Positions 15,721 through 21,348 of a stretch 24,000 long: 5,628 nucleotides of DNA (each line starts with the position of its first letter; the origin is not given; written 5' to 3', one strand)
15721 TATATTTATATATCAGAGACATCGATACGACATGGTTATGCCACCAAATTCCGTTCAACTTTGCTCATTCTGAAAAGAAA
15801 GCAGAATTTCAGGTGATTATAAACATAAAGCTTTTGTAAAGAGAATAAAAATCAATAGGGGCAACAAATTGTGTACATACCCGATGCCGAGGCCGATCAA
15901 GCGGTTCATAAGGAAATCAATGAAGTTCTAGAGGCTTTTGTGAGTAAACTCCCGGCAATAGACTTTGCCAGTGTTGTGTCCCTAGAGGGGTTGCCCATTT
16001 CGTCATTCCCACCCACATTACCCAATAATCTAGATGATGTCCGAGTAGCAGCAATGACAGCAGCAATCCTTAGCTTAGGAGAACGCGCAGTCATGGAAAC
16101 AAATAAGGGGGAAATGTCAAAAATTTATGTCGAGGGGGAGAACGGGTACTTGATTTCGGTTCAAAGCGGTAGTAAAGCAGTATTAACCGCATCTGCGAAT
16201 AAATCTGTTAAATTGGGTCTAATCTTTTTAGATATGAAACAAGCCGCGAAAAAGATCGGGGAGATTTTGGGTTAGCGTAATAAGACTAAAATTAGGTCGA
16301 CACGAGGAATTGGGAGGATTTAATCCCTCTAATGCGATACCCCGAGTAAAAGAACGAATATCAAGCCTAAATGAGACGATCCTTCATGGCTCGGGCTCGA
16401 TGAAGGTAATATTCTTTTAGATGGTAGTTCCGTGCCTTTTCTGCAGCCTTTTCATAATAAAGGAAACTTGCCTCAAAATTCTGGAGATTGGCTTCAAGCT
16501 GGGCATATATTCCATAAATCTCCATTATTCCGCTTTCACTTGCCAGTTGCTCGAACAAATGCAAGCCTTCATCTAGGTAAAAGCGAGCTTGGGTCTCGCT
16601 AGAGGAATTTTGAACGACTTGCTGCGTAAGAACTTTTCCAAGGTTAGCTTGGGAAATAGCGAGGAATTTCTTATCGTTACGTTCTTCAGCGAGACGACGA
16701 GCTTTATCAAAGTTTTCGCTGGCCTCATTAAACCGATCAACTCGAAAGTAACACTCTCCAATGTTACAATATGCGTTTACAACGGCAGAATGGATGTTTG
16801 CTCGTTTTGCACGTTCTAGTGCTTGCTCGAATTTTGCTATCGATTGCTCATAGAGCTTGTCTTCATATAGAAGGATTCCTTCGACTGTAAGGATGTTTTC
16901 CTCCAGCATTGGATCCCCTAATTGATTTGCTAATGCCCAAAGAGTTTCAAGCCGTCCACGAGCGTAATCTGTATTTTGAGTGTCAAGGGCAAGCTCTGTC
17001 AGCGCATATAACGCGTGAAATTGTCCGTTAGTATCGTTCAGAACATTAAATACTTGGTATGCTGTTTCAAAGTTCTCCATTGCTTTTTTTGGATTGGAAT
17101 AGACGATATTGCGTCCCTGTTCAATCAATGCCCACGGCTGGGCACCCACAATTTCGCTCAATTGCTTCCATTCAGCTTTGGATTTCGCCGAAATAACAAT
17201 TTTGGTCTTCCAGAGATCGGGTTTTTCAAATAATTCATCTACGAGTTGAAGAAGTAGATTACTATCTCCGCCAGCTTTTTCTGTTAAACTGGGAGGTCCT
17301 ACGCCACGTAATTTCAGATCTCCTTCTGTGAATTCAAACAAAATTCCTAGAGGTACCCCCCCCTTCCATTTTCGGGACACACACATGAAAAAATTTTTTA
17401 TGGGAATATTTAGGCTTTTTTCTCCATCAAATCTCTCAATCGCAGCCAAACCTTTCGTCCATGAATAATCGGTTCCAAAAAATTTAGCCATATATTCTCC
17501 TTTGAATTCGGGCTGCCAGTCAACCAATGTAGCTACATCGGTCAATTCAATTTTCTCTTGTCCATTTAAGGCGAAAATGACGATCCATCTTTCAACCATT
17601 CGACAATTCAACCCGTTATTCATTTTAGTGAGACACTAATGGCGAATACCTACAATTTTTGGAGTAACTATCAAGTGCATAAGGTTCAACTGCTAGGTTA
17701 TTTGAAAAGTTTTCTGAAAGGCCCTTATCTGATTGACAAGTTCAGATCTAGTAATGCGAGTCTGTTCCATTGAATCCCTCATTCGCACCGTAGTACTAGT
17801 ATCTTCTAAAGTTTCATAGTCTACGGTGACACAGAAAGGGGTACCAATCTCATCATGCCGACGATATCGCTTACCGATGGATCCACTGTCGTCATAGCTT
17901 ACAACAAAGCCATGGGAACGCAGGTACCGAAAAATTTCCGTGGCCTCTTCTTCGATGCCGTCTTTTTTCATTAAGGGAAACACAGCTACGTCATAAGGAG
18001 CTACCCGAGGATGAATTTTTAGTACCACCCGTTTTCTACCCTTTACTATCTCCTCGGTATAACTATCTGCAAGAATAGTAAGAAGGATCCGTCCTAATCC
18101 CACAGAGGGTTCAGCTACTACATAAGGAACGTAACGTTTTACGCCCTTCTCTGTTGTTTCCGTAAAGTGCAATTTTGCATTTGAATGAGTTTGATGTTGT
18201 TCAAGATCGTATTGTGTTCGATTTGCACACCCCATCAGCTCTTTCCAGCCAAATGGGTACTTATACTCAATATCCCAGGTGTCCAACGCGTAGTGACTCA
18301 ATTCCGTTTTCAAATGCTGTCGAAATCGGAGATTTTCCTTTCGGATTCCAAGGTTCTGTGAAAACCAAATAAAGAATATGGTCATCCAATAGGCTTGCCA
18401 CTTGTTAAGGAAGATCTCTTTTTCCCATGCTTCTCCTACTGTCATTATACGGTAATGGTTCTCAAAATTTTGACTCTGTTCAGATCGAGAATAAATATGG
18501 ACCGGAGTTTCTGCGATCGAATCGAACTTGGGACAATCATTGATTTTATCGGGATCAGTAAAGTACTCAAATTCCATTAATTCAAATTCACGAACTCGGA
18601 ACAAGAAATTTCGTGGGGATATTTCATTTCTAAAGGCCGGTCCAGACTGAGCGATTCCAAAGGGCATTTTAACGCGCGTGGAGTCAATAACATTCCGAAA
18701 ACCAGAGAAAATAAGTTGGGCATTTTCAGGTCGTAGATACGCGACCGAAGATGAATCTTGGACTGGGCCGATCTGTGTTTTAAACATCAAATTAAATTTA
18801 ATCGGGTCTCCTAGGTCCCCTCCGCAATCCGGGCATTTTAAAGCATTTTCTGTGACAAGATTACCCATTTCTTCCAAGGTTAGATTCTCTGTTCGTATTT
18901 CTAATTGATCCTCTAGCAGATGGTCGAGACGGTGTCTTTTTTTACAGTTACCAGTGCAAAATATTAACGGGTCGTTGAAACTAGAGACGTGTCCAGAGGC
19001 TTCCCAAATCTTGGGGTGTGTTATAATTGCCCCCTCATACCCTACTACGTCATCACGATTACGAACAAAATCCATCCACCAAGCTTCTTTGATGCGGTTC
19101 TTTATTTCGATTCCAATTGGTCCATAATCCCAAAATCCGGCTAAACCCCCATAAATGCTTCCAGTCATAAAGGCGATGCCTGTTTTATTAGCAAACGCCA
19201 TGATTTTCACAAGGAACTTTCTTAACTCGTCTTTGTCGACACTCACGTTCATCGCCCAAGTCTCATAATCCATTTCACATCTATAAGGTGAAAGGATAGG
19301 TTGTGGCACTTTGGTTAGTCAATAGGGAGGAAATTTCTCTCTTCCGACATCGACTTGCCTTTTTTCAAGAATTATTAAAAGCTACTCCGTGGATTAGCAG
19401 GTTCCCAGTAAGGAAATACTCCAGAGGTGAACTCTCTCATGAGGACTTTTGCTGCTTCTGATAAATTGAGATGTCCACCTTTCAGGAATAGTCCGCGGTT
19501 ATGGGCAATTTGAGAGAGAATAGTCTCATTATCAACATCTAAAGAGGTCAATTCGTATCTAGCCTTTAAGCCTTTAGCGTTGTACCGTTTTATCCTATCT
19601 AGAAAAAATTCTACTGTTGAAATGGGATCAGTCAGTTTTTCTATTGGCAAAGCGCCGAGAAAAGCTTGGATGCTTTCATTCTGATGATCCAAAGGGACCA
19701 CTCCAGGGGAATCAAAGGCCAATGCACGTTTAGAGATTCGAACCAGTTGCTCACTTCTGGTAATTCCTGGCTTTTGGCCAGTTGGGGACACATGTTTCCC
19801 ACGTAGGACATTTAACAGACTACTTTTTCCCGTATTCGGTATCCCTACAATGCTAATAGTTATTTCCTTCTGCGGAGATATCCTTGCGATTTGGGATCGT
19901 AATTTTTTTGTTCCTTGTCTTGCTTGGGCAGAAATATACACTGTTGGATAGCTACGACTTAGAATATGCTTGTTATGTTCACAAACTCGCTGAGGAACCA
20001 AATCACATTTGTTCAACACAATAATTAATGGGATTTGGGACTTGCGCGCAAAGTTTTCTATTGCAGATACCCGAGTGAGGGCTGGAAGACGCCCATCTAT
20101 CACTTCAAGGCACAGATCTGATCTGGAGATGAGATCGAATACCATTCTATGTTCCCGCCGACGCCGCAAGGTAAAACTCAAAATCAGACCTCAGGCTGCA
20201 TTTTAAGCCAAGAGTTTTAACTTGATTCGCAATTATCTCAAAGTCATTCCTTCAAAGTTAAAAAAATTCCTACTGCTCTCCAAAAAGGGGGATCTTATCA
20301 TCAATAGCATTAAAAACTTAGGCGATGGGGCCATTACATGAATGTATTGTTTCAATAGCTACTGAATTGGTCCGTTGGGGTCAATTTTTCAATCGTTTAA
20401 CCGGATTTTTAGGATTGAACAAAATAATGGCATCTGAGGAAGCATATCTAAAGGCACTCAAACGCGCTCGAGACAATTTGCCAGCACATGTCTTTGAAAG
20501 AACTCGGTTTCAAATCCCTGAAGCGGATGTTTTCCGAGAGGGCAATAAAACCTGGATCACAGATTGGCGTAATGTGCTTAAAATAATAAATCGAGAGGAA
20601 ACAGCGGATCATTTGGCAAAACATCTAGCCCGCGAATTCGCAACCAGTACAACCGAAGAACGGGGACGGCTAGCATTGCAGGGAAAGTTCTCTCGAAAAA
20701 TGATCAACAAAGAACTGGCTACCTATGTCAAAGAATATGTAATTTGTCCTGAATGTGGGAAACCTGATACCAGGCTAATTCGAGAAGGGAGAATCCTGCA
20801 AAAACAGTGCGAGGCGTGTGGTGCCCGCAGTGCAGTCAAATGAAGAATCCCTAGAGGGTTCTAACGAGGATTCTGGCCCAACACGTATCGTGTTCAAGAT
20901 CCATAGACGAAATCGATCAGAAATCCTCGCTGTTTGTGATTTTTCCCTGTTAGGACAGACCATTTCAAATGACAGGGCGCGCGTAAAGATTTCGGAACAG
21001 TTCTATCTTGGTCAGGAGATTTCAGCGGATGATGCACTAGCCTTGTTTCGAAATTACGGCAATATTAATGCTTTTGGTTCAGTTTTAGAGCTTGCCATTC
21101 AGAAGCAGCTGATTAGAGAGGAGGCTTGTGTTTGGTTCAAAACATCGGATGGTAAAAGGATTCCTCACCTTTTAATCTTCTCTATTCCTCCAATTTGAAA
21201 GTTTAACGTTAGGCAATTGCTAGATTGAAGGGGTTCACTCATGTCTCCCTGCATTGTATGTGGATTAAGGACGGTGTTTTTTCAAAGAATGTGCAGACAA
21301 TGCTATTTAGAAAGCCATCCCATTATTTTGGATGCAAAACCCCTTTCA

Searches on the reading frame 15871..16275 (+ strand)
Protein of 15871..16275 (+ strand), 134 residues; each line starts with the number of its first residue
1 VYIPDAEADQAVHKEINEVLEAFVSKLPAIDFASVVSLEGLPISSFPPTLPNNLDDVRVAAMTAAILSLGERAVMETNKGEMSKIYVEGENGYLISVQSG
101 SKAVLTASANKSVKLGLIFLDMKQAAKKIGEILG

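Call 5: search_protein_families(library=pfam, proteins=[window:15871-16275:+], max_evalue=0.01)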
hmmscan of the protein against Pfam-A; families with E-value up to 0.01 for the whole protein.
window:15871-16275:+ (134 aa): 1 family
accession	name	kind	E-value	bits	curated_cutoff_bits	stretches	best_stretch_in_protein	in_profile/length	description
PF03259.23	Robl_LC7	-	4e-15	55.8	23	1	21-107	6-89/91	Roadblock/LC7 domain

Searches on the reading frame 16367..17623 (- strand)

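Call 5: search_protein_families(library=pfam, proteins=[window:16367-17623:-], max_evalue=0.01)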
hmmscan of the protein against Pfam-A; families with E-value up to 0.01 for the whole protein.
window:16367-17623:- (418 aa): 8 families
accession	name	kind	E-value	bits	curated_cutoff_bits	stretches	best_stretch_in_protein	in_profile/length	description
PF13424.12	TPR_12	-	5.3e-16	59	30.1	2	249-314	10-77/77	Tetratricopeptide repeat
PF07719.23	TPR_2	-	6.1e-07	29.5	27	1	283-313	2-32/34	Tetratricopeptide repeat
PF00515.34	TPR_1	-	4.1e-06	26.8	27.8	1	283-312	2-31/34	Tetratricopeptide repeat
PF10602.15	RPN7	-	7.2e-05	23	29.6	1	259-310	13-64/174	26S proteasome subunit RPN7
PF13181.12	TPR_8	-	0.0003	21.2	25.7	0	283-311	2-30/34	Tetratricopeptide repeat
PF17874.7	TPR_MalT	-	0.0012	18.6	45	0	176-330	12-170/336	MalT-like TPR region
PF14559.12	TPR_19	-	0.0045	17.7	25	0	180-233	9-56/68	Tetratricopeptide repeat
PF14938.12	SNAP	-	0.0075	16.2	25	1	256-407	49-200/282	Soluble NSF attachment protein, SNAP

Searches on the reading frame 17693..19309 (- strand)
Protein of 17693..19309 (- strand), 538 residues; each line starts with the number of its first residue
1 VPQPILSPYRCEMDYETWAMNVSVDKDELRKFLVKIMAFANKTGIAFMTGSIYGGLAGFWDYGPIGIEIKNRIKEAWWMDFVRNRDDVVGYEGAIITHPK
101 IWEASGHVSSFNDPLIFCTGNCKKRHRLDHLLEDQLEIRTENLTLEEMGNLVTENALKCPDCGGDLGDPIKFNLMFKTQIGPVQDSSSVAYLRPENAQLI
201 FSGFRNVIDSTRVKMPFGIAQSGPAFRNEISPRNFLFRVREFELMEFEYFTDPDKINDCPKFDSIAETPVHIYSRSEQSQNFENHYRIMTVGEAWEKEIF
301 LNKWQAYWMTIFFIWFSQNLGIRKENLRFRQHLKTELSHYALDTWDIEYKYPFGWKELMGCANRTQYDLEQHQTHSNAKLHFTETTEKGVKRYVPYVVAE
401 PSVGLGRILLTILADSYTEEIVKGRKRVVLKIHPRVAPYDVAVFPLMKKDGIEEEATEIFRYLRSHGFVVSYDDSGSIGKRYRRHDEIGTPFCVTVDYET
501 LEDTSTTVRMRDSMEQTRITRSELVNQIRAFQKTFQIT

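Call 94: search_protein_families(library=pfam, proteins=[window:17693-19309:-], max_evalue=0.0001)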
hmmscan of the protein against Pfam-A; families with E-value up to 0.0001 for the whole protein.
window:17693-19309:- (538 aa): 2 families
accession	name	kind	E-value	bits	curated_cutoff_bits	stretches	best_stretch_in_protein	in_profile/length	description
PF03129.25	HGTP_anticodon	-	2.4e-22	79.3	21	1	440-529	1-92/94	Anticodon binding domain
PF00587.30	tRNA-synt_2b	-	3.2e-08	34.3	29.3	1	187-259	8-79/179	tRNA synthetase class II core domain (G, H, P, S and T)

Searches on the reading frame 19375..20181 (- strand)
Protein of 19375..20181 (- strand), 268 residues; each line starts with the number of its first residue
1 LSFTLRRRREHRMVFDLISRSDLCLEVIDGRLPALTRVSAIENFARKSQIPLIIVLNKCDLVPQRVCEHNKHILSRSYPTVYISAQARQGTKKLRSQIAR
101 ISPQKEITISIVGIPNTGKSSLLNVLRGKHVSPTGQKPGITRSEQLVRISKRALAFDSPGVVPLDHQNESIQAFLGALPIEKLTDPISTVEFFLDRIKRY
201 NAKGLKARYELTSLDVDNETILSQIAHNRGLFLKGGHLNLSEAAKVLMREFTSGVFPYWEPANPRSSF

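Call 94: search_protein_families(library=pfam, proteins=[window:19375-20181:-], max_evalue=0.0001)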
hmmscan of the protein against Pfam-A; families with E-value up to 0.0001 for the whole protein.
window:19375-20181:- (268 aa): 4 families
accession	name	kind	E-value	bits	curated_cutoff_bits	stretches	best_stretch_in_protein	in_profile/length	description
PF01926.29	MMR_HSR1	-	6.1e-16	59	21.9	1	109-174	2-70/113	50S ribosome-binding GTPase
PF03193.22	RsgA_GTPase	-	3.3e-11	43.8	30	1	45-165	49-172/174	RsgA GTPase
PF02421.24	FeoB_N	-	9e-10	38.7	27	1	108-167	2-63/156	Ferrous iron transport protein B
PF00009.33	GTP_EFTU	-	4.9e-05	23.4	26.5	0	21-101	93-185/188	Elongation factor Tu GTP binding domain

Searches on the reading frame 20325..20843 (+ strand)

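Call 94: search_protein_families(library=pfam, proteins=[window:20325-20843:+], max_evalue=0.0001)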
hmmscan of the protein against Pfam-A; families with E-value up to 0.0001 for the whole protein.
window:20325-20843:+ (172 aa): 1 family
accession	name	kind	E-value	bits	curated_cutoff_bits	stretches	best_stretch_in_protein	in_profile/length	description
PF01873.23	eIF-5_eIF-2B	-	4.9e-30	104.3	27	1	58-168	7-117/117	Domain found in IF2B/IF5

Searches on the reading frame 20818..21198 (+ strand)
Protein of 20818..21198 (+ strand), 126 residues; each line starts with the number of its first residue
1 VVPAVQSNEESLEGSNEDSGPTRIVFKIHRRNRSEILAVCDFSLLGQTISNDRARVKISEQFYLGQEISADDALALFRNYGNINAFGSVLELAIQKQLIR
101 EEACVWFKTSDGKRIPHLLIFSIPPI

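Call 5: search_protein_families(library=pfam, proteins=[window:20818-21198:+], max_evalue=0.01)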
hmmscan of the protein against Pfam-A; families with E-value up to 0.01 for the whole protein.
window:20818-21198:+ (126 aa): 1 family
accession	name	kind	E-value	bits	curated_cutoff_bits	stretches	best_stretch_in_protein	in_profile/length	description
PF04242.18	DUF424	-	5.8e-09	36.6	25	1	32-109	4-83/92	Protein of unknown function (DUF424)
